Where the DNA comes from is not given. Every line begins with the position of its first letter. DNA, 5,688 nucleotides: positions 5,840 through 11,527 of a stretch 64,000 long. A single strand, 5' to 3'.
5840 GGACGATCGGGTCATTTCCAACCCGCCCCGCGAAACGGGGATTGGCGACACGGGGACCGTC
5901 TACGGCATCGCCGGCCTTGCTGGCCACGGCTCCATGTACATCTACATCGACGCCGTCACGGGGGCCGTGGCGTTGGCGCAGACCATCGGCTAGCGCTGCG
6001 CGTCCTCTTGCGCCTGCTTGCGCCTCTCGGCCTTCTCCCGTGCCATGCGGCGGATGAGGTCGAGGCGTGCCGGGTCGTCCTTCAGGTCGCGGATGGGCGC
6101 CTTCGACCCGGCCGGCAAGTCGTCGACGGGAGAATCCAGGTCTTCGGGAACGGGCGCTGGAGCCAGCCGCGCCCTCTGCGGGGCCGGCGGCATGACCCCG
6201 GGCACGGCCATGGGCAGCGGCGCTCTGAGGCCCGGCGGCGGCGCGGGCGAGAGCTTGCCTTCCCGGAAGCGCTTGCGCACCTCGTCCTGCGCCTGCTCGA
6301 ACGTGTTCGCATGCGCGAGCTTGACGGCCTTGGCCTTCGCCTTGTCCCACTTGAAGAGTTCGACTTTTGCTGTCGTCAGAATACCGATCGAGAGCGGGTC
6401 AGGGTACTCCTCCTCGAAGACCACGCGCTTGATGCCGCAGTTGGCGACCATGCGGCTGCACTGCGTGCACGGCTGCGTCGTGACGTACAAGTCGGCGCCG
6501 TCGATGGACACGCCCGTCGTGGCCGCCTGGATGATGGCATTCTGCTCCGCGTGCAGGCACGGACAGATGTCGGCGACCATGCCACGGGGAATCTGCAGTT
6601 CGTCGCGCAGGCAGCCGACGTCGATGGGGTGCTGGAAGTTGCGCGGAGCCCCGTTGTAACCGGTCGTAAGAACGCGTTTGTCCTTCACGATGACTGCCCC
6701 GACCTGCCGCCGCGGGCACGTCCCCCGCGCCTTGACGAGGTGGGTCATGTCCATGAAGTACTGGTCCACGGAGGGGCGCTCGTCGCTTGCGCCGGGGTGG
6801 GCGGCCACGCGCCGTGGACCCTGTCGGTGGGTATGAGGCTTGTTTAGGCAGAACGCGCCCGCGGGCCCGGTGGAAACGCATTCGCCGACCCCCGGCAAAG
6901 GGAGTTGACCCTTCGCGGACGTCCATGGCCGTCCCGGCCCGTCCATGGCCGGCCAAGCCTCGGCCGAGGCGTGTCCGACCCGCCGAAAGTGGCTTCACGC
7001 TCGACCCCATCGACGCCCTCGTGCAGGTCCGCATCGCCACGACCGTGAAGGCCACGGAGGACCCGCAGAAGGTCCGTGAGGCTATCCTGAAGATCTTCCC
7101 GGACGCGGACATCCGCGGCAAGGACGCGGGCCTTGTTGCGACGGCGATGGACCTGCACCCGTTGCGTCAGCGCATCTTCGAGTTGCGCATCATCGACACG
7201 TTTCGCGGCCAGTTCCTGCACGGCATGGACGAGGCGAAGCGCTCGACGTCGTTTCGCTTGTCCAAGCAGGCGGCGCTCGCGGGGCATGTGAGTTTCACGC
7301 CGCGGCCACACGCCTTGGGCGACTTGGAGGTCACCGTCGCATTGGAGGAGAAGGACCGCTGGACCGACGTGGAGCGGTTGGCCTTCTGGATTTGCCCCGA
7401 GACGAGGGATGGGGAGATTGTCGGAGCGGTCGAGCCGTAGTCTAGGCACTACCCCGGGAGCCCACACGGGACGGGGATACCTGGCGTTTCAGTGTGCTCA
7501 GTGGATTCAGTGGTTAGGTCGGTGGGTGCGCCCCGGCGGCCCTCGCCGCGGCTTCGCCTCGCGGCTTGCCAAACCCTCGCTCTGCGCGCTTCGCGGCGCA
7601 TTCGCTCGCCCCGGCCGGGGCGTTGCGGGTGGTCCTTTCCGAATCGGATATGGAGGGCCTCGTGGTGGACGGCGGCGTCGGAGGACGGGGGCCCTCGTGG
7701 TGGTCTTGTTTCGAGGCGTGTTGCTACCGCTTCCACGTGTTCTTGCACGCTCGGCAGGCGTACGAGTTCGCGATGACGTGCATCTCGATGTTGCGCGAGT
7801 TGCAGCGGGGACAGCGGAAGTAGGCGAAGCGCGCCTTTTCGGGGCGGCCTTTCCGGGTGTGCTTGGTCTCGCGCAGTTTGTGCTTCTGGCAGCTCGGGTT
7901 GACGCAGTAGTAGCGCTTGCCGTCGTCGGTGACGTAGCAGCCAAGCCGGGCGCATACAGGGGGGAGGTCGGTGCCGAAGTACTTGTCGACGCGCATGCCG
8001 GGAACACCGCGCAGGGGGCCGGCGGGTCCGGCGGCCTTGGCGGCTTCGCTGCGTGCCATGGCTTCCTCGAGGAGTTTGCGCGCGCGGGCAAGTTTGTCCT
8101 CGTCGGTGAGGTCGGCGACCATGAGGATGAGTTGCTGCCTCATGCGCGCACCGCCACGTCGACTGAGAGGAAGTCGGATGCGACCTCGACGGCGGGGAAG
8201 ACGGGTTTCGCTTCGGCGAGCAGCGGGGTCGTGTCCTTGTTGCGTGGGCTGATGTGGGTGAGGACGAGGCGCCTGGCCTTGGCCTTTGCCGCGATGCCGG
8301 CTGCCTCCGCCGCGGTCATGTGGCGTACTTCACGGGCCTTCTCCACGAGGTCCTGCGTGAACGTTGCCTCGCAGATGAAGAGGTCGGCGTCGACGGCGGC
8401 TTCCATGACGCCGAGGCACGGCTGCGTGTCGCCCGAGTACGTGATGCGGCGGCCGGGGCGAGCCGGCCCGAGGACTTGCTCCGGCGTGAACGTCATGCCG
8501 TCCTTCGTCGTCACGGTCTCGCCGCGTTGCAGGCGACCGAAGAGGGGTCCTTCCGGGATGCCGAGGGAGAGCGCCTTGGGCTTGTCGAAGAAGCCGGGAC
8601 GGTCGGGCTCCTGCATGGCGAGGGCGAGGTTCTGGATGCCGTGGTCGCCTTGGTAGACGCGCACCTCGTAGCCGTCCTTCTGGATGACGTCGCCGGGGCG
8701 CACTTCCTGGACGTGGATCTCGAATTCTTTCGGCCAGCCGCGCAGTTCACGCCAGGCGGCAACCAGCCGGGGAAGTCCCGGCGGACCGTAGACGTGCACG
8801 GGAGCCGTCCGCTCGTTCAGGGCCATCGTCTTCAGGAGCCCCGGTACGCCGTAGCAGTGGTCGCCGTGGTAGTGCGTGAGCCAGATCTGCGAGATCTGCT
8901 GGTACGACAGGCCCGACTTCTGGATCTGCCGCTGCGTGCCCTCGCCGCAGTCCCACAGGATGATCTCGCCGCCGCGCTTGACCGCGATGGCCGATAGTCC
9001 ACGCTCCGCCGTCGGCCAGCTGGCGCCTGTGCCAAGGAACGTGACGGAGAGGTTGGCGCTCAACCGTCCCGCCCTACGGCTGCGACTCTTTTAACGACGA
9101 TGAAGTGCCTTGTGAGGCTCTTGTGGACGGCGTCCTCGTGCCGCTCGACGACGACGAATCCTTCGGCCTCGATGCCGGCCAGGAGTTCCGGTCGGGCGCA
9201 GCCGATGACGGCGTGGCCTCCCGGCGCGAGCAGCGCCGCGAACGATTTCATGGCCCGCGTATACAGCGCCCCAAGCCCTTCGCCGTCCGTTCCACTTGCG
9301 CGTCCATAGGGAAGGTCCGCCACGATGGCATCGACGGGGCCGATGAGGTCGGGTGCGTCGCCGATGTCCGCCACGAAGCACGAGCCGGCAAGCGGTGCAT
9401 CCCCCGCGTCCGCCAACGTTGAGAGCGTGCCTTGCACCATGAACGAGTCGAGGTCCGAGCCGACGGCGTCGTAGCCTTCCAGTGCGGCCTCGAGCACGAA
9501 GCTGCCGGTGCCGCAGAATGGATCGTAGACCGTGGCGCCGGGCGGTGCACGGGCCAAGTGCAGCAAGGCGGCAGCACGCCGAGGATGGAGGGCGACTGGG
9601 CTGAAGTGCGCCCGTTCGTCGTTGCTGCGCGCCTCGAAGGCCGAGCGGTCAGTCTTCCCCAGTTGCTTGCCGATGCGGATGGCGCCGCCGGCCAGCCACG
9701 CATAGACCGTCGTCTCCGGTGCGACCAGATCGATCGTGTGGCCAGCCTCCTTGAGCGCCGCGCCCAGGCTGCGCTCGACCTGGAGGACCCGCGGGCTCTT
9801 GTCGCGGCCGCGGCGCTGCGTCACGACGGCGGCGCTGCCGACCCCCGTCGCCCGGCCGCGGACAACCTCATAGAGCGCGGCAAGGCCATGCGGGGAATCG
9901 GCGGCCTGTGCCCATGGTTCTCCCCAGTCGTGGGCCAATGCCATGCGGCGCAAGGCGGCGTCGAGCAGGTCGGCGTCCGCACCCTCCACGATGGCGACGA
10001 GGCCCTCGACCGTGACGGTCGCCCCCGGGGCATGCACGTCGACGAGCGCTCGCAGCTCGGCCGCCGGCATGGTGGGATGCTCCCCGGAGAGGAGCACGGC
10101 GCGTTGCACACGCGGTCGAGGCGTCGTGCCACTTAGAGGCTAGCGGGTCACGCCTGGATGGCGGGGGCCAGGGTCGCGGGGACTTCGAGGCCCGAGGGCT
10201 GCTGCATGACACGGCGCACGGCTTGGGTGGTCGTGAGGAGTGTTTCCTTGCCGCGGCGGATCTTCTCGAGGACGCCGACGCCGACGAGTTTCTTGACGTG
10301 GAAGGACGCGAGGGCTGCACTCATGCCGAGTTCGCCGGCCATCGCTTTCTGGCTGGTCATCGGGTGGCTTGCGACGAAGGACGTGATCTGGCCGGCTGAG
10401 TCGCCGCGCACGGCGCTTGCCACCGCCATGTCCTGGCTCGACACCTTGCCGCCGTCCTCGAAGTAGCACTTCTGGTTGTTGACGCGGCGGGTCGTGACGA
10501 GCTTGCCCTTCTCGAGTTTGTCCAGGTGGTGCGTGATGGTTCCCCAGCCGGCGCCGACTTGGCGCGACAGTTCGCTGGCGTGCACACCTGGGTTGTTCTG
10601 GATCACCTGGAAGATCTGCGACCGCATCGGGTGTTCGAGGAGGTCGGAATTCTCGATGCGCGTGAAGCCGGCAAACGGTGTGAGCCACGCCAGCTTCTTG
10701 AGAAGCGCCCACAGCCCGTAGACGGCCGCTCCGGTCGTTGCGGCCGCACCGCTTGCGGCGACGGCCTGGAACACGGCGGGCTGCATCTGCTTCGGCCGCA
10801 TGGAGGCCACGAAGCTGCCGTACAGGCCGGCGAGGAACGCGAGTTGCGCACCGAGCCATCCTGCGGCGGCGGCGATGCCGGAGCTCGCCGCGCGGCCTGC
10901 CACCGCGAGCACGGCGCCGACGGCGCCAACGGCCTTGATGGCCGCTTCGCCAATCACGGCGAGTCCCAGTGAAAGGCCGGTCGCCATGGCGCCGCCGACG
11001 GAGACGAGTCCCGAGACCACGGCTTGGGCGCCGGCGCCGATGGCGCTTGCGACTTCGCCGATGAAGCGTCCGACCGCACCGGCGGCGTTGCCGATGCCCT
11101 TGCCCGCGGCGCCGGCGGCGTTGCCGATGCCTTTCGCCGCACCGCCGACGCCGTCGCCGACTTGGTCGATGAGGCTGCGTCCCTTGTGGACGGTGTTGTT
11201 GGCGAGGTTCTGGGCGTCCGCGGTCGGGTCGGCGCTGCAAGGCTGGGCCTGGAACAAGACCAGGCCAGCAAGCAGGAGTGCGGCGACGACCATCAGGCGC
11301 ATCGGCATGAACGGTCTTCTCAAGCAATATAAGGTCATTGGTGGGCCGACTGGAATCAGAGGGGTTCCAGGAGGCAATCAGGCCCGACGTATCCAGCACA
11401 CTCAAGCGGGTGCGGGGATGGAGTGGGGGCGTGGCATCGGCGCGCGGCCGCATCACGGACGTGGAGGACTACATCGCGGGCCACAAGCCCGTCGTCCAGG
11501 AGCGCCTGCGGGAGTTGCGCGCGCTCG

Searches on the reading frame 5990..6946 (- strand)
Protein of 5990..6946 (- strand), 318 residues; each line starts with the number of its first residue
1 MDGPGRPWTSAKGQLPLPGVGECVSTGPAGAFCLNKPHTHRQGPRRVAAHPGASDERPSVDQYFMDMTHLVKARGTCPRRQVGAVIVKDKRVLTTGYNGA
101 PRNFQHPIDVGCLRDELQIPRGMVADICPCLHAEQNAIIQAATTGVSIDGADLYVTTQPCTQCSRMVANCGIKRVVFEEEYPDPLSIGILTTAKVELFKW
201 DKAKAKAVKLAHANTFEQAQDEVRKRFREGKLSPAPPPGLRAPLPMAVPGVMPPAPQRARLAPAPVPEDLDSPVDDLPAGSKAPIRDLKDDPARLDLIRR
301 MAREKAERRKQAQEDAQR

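Call 66: search_protein_families(library=pfam, proteins=[window:5990-6946:-], max_evalue=0.00001)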
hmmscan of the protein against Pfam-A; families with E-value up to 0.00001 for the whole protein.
window:5990-6946:- (318 aa): 2 families
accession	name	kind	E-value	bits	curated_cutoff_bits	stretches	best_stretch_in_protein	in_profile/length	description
PF00383.29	dCMP_cyt_deam_1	-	1.2e-26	93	25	1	59-178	2-101/102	Cytidine and deoxycytidylate deaminase zinc-binding region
PF14437.12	MafB19-deam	-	1.4e-18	67.6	27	1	61-201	4-122/142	MafB19-like deaminase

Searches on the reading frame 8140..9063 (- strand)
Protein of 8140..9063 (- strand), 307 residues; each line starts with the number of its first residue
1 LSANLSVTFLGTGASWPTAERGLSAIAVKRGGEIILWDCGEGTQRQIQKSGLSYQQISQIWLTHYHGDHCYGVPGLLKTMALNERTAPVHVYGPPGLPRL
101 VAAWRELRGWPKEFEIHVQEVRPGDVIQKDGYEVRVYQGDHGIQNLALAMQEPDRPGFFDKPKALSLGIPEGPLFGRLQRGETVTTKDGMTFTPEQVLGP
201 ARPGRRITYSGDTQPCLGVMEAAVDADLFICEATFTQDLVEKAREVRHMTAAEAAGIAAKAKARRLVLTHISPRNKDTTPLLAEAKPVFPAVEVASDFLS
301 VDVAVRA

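Call 66: search_protein_families(library=pfam, proteins=[window:8140-9063:-], max_evalue=0.00001)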
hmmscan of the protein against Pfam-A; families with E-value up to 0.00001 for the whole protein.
window:8140-9063:- (307 aa): 2 families
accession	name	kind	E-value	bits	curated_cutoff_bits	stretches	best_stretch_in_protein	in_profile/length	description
PF12706.13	Lactamase_B_2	-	8e-18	65.2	27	2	202-271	132-200/200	Beta-lactamase superfamily domain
PF00753.33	Lactamase_B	-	3.1e-11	44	22.7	1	24-128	7-103/196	Metallo-beta-lactamase superfamily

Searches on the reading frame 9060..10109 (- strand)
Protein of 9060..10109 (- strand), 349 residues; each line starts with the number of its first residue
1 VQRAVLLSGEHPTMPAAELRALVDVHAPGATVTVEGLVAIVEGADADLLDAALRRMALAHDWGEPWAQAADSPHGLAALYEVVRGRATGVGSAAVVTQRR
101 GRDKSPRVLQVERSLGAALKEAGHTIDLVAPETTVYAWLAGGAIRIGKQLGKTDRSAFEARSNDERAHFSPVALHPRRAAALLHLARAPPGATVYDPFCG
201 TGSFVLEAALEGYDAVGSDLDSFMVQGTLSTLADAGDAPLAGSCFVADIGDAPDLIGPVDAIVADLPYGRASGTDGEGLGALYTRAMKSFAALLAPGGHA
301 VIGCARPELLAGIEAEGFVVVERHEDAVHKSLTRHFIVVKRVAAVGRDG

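Call 66: search_protein_families(library=pfam, proteins=[window:9060-10109:-], max_evalue=0.00001)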
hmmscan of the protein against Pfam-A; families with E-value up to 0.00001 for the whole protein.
window:9060-10109:- (349 aa): 1 family
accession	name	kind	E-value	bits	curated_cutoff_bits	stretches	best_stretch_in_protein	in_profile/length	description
PF01170.24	UPF0020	-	9.9e-21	74.8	22.3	1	166-334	4-195/197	RMKL-like, methyltransferase domain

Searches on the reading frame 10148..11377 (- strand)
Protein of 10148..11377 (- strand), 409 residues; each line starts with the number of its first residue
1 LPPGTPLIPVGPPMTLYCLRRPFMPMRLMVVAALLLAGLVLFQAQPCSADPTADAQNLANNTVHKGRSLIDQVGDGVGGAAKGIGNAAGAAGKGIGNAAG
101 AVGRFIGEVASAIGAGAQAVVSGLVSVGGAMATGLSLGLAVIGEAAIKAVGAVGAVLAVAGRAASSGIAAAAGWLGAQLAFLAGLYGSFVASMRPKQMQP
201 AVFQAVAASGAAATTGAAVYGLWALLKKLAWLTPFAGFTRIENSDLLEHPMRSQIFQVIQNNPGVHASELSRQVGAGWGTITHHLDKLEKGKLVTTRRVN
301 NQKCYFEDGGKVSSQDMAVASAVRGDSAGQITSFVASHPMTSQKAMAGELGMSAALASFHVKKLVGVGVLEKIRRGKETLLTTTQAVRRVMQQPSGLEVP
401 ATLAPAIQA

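Call 66: search_protein_families(library=pfam, proteins=[window:10148-11377:-], max_evalue=0.00001)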
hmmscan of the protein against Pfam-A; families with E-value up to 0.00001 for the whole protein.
window:10148-11377:- (409 aa): 4 families
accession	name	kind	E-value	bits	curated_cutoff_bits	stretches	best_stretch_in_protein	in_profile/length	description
PF24266.1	HTH_HVO_0163_N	-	3.6e-11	43.4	31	1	251-308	3-60/70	HVO_0163, N-terminal HTH domain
PF12840.13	HTH_20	-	4.5e-10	39.8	27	0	247-297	1-51/51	Helix-turn-helix domain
PF13412.12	HTH_24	-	2.5e-09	37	21.9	0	254-293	7-46/48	Winged helix-turn-helix DNA-binding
PF12802.13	MarR_2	-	5.2e-06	27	27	0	251-300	6-56/61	MarR family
